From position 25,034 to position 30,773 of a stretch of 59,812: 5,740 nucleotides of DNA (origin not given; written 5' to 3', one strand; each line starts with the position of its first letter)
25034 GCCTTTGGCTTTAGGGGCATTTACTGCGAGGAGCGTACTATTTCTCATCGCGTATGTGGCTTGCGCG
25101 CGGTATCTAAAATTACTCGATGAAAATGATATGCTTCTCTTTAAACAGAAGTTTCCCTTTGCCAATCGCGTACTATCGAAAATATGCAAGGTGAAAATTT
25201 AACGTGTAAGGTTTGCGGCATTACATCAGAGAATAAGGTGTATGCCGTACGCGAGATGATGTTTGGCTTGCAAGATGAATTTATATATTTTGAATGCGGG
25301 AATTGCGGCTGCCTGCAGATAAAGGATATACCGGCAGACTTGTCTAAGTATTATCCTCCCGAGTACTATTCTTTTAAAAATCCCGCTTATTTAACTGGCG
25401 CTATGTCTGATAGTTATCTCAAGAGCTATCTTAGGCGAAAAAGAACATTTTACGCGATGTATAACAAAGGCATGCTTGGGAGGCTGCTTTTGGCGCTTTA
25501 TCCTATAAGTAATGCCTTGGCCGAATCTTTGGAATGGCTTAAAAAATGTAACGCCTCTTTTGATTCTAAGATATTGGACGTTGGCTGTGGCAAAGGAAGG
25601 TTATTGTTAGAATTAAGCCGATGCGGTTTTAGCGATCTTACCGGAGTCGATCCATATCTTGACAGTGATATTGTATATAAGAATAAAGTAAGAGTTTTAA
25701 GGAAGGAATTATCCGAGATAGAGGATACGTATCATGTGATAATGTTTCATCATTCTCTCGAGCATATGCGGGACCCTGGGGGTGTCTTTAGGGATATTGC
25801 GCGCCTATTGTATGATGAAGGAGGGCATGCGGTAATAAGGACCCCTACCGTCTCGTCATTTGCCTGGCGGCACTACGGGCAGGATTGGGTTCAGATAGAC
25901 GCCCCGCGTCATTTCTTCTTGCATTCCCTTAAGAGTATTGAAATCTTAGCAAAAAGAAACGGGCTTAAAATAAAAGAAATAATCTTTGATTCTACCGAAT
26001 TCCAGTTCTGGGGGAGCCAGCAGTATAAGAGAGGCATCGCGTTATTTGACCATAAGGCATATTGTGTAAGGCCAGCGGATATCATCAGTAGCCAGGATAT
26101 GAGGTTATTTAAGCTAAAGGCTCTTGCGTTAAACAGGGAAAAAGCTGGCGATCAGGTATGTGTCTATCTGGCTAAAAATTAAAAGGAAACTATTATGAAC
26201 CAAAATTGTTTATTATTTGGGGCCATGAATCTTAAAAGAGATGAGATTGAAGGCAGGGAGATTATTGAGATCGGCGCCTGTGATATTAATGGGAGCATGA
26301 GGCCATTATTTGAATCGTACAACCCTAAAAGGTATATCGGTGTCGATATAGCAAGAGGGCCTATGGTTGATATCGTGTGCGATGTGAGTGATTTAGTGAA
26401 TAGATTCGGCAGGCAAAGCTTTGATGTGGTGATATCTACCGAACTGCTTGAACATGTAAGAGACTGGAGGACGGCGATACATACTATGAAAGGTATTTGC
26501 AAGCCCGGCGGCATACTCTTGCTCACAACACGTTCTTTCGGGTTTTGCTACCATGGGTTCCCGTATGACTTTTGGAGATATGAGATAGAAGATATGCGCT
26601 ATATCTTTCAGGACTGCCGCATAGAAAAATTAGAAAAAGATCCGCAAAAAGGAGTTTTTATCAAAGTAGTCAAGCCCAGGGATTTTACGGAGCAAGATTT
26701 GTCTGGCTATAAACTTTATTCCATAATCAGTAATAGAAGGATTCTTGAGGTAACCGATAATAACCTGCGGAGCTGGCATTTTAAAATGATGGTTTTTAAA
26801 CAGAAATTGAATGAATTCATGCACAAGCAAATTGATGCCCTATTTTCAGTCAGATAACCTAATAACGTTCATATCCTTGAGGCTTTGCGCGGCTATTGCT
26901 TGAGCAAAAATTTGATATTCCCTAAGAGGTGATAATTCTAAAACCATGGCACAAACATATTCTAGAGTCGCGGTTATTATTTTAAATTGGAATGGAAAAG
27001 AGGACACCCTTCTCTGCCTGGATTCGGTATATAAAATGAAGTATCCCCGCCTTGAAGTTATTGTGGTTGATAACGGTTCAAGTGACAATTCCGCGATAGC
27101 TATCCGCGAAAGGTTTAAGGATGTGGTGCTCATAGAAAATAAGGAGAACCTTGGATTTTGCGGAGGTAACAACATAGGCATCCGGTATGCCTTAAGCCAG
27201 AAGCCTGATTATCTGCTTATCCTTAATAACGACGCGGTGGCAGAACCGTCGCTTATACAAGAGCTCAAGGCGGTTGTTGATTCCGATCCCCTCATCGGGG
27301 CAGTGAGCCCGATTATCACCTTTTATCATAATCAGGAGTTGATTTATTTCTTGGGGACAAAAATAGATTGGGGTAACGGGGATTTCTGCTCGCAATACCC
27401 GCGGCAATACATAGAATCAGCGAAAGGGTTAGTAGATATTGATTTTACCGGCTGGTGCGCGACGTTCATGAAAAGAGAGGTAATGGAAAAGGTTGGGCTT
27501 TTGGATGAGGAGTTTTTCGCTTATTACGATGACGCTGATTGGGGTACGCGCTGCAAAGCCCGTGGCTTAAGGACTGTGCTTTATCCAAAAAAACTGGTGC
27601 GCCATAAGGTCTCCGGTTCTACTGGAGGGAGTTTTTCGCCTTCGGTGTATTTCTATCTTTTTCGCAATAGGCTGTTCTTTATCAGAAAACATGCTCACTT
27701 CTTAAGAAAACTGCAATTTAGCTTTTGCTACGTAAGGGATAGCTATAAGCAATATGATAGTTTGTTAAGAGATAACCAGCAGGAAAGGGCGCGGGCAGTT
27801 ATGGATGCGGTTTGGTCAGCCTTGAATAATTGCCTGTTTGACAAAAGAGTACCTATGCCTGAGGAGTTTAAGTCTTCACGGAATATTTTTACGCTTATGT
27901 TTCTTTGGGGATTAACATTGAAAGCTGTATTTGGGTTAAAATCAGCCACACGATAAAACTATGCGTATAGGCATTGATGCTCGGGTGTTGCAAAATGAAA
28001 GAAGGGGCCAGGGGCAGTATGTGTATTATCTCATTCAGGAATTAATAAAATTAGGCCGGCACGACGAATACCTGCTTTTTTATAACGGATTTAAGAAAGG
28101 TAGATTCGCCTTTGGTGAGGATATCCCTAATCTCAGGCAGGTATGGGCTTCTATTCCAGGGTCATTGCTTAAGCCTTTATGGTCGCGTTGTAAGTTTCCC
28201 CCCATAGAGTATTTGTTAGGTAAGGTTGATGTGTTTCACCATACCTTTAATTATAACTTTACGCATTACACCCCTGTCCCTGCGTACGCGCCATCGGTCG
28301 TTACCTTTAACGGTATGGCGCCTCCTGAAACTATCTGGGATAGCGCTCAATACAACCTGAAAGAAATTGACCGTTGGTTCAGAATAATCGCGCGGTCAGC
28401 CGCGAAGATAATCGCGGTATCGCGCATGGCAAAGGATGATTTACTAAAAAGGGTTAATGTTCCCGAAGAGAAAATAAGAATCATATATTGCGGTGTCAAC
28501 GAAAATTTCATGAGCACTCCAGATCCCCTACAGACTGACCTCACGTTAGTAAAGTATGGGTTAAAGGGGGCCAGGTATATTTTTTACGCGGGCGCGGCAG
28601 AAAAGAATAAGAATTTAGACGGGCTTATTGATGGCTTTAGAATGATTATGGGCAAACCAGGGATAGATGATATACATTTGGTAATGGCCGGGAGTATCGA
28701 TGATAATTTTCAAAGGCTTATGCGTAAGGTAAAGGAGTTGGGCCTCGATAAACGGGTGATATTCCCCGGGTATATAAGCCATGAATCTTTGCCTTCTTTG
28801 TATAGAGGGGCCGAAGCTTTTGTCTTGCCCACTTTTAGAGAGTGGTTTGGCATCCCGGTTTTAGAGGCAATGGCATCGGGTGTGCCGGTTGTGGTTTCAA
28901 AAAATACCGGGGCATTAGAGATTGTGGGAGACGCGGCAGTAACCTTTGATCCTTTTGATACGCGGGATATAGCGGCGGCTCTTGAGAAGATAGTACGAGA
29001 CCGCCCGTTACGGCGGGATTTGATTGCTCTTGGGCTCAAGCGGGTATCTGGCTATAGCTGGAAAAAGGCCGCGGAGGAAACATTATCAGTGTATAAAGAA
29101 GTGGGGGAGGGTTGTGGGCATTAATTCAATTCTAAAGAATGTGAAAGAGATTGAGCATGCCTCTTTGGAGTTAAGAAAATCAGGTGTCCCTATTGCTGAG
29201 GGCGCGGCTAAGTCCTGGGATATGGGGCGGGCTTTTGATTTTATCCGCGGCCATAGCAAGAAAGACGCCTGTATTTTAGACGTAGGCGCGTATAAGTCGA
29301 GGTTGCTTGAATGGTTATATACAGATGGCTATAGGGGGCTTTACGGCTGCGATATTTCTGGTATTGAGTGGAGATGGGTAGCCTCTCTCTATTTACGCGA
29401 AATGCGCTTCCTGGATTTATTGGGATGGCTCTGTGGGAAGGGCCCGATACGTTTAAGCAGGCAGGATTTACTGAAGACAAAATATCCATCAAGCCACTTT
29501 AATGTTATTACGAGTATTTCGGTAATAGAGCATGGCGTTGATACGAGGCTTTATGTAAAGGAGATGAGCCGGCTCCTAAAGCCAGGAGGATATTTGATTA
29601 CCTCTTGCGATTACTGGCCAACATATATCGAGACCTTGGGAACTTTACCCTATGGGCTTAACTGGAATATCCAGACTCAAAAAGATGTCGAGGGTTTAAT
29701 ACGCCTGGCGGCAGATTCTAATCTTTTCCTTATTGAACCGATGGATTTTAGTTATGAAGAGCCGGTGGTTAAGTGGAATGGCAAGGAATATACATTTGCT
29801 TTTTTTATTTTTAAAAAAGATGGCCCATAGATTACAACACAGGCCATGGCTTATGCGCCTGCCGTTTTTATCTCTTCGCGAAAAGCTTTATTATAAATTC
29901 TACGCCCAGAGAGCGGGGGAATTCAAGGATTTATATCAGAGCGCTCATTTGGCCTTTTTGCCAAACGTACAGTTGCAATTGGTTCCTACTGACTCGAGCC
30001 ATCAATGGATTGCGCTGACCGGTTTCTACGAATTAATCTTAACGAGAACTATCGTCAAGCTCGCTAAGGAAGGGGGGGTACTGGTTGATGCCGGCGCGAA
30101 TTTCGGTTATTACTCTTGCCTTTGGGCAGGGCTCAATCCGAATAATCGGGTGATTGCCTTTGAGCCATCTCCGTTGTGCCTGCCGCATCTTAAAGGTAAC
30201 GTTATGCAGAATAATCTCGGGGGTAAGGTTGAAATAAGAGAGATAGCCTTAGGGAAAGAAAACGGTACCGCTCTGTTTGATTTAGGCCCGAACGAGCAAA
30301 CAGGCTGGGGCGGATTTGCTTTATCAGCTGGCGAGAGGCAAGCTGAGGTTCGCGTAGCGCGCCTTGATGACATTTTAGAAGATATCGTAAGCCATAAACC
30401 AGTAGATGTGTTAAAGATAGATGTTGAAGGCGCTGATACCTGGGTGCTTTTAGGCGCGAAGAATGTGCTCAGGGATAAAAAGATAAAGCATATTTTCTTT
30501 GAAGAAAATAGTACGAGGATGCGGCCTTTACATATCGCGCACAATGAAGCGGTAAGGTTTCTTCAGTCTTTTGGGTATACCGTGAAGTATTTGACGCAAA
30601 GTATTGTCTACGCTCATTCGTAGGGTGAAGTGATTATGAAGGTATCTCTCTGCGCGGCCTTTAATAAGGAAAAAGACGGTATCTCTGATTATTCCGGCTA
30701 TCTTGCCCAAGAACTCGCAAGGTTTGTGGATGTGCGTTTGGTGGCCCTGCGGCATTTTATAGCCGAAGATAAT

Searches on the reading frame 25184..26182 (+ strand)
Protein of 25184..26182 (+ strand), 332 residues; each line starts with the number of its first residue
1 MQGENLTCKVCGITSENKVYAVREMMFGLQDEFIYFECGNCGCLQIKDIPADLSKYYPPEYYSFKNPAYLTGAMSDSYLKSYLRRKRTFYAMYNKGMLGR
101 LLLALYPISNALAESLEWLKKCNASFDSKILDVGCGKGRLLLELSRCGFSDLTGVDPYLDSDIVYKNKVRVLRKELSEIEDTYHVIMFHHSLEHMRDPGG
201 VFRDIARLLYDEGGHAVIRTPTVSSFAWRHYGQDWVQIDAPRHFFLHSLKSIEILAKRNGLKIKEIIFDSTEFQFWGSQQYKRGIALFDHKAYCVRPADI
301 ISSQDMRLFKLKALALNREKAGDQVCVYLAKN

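Call 8: search_protein_families(library=ncbifam, proteins=[window:25184-26182:+], max_evalue=0.00001)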
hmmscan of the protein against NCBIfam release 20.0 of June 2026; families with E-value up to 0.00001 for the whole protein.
window:25184-26182:+ (332 aa): 2 families
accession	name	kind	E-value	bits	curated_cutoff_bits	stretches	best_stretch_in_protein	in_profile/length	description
TIGR01983.1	UbiG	equivalog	6.2e-07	28.9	102.95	1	123-220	46-153/228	bifunctional 2-polyprenyl-6-hydroxyphenol methylase/3-demethylubiquinol 3-O-methyltransferase UbiG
NF045667.1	MTase_DVU1556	equivalog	8.9e-07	28.6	155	1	117-213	13-115/213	DVU_1556 family methyltransferase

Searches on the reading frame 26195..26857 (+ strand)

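Call 8: search_protein_families(library=ncbifam, proteins=[window:26195-26857:+], max_evalue=0.00001)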
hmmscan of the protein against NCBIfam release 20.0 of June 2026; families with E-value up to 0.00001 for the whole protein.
window:26195-26857:+ (220 aa): 1 family
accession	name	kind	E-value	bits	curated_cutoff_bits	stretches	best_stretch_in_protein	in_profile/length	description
TIGR01983.1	UbiG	equivalog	4.3e-07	29.5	102.95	1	63-112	105-153/228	bifunctional 2-polyprenyl-6-hydroxyphenol methylase/3-demethylubiquinol 3-O-methyltransferase UbiG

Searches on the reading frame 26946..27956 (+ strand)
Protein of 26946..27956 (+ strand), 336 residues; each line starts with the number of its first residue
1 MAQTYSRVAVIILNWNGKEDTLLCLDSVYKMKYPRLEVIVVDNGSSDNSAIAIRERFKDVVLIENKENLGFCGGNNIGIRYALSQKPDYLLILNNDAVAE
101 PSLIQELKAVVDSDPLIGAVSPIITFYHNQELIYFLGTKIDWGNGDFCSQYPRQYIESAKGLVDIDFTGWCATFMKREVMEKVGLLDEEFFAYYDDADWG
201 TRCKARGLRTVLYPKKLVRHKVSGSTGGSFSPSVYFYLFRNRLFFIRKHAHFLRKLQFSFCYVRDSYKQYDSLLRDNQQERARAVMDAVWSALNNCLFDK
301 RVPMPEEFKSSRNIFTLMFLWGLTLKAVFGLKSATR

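Call 8: search_protein_families(library=ncbifam, proteins=[window:26946-27956:+], max_evalue=0.00001)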
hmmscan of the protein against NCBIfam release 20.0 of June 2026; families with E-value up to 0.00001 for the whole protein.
window:26946-27956:+ (336 aa): 7 families
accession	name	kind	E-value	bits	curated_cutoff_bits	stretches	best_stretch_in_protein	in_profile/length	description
TIGR01556.1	rhamnosyltran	subfamily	4.7e-24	85.1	200.55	1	31-250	17-240/281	rhamnosyltransferase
NF050113.1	gal_furan_GlfT1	equivalog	9.1e-11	41.6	330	1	14-209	7-195/290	galactofuranosyltransferase GlfT1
TIGR03937.1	PgaC_IcaA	equivalog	1.5e-10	40.6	422.3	1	3-121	42-160/407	poly-beta-1,6-N-acetyl-D-glucosamine synthase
NF007482.0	PRK10073.1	equivalog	1.1e-09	37.8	423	1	2-114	2-113/334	glycosyltransferase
TIGR03965.1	mycofact_glyco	equivalog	6.4e-09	35.2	280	1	6-126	74-193/467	mycofactocin biosynthesis glycosyltransferase MftF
NF041875.1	EPS_EpsD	equivalog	2.7e-07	30.3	370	1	11-221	4-207/325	exopolysaccharide biosynthesis glycosyltransferase EpsD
NF041394.1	GtaseAglG_Halo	equivalog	7.3e-06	25.5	440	0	20-119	17-115/304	glucosyl-dolichyl phosphate glucuronosyltransferase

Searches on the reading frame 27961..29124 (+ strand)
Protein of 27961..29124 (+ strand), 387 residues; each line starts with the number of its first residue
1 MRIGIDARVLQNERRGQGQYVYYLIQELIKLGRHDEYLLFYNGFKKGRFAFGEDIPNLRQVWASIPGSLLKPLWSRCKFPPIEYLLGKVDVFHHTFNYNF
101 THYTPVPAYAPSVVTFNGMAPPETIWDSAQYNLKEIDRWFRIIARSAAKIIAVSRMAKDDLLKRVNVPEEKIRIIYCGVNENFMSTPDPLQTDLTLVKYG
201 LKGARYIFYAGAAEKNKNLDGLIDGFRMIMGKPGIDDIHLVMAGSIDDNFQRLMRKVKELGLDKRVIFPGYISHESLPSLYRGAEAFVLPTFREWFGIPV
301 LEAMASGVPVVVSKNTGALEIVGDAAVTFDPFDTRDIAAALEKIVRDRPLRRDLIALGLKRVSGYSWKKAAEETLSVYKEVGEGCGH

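Call 8: search_protein_families(library=ncbifam, proteins=[window:27961-29124:+], max_evalue=0.00001)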
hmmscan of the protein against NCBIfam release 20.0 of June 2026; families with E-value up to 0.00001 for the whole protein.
window:27961-29124:+ (387 aa): 26 families (the best 25 are shown)
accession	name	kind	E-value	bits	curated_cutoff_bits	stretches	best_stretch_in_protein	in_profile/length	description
TIGR04047.1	MSMEG_0565_glyc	hypoth_equivalog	5.9e-33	114.5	259.85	1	130-380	122-373/373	MSMEG_0565 family glycosyltransferase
TIGR02149.1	glgA_Coryne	subfamily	1e-27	97.3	302.4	1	94-381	90-390/391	glycogen synthase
NF041010.1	glycosy_Agl16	equivalog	2.2e-25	89.3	575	1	136-380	123-350/352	glycosylation protein Agl16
TIGR03449.1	mycothiol_MshA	equivalog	4.1e-22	78.6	462.5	1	145-380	163-402/406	D-inositol-3-phosphate glycosyltransferase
TIGR04157.1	glyco_rSAM_CFB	subfamily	2.2e-21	76.3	400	1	143-327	166-344/406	TIGR04157 family glycosyltransferase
TIGR03088.1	stp2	hypoth_equivalog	1.9e-20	73.3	409.05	1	147-380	137-372/374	TIGR03088 family PEP-CTERM/XrtA system glycosyltransferase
TIGR04063.1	stp3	hypoth_equivalog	3.1e-18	65.8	442.05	1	143-381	154-395/397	TIGR04063 family PEP-CTERM/XrtA system glycosyltransferase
NF038295.1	EPS_HpsP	equivalog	4.8e-17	62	550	1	195-381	197-387/388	hormogonium polysaccharide biosynthesis glycosyltransferase HpsP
NF041876.1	EPS_EpsE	equivalog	1.2e-16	61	400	1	170-363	186-377/389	exopolysaccharide biosynthesis GT4 family glycosyltransferase EpsE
TIGR03999.1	thiol_BshA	equivalog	1.9e-14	53.4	273.7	1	147-381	145-373/375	N-acetyl-alpha-D-glucosaminyl L-malate synthase BshA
TIGR02468.1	sucrsPsyn_pln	equivalog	3.6e-14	51.5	1143.95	1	228-376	515-666/1051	sucrose-phosphate synthase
NF053787.1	GlcN_PG_synth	equivalog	2.6e-13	49.5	480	1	135-381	132-359/361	N-acetylglucosaminyl phosphatidylglycerol synthase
TIGR02472.1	sucr_P_syn_N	equivalog_domain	2.8e-12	46.2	576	1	242-376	295-436/439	sucrose-phosphate synthase, putative, glycosyltransferase domain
NF053513.1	Gtran_IagA_BgsA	equivalog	3.4e-12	46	460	1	142-381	101-331/333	LTA glycolipid anchor biosynthesis glycosyltransferase, IagA/BgsA family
NF012028.0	PRK15484.1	subfamily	8.4e-11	41.6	618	1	147-372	140-369/380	lipopolysaccharide N-acetylglucosaminyltransferase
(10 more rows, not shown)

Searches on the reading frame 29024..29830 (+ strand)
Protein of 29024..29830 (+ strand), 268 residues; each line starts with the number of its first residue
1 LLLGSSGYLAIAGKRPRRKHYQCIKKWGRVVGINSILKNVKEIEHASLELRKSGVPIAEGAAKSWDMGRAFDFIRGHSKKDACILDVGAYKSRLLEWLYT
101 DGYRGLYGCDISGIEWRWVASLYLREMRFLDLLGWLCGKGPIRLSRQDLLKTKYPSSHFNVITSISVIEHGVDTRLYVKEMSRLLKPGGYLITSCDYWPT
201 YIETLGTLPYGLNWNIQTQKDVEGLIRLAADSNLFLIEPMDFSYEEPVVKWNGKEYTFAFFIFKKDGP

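Call 64: search_protein_families(library=pfam, proteins=[window:29024-29830:+], max_evalue=0.00001)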
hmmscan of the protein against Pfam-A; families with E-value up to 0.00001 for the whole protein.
window:29024-29830:+ (268 aa): 3 families
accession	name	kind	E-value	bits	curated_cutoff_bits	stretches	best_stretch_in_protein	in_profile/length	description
PF13489.12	Methyltransf_23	-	2.6e-10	40.7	27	1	69-193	11-116/164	Methyltransferase domain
PF08241.18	Methyltransf_11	-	2.2e-09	38.3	21.2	1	85-192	1-94/95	Methyltransferase domain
PF13649.12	Methyltransf_25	-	5.6e-06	27.4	27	0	84-189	1-97/97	Methyltransferase domain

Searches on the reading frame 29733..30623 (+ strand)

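Call 64: search_protein_families(library=pfam, proteins=[window:29733-30623:+], max_evalue=0.00001)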
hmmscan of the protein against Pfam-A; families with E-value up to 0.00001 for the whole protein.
window:29733-30623:+ (296 aa): 1 family
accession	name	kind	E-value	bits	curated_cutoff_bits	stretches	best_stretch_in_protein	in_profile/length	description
PF05050.19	Methyltransf_21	-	2.2e-20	73.9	22.7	1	119-283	1-172/173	Methyltransferase FkbM domain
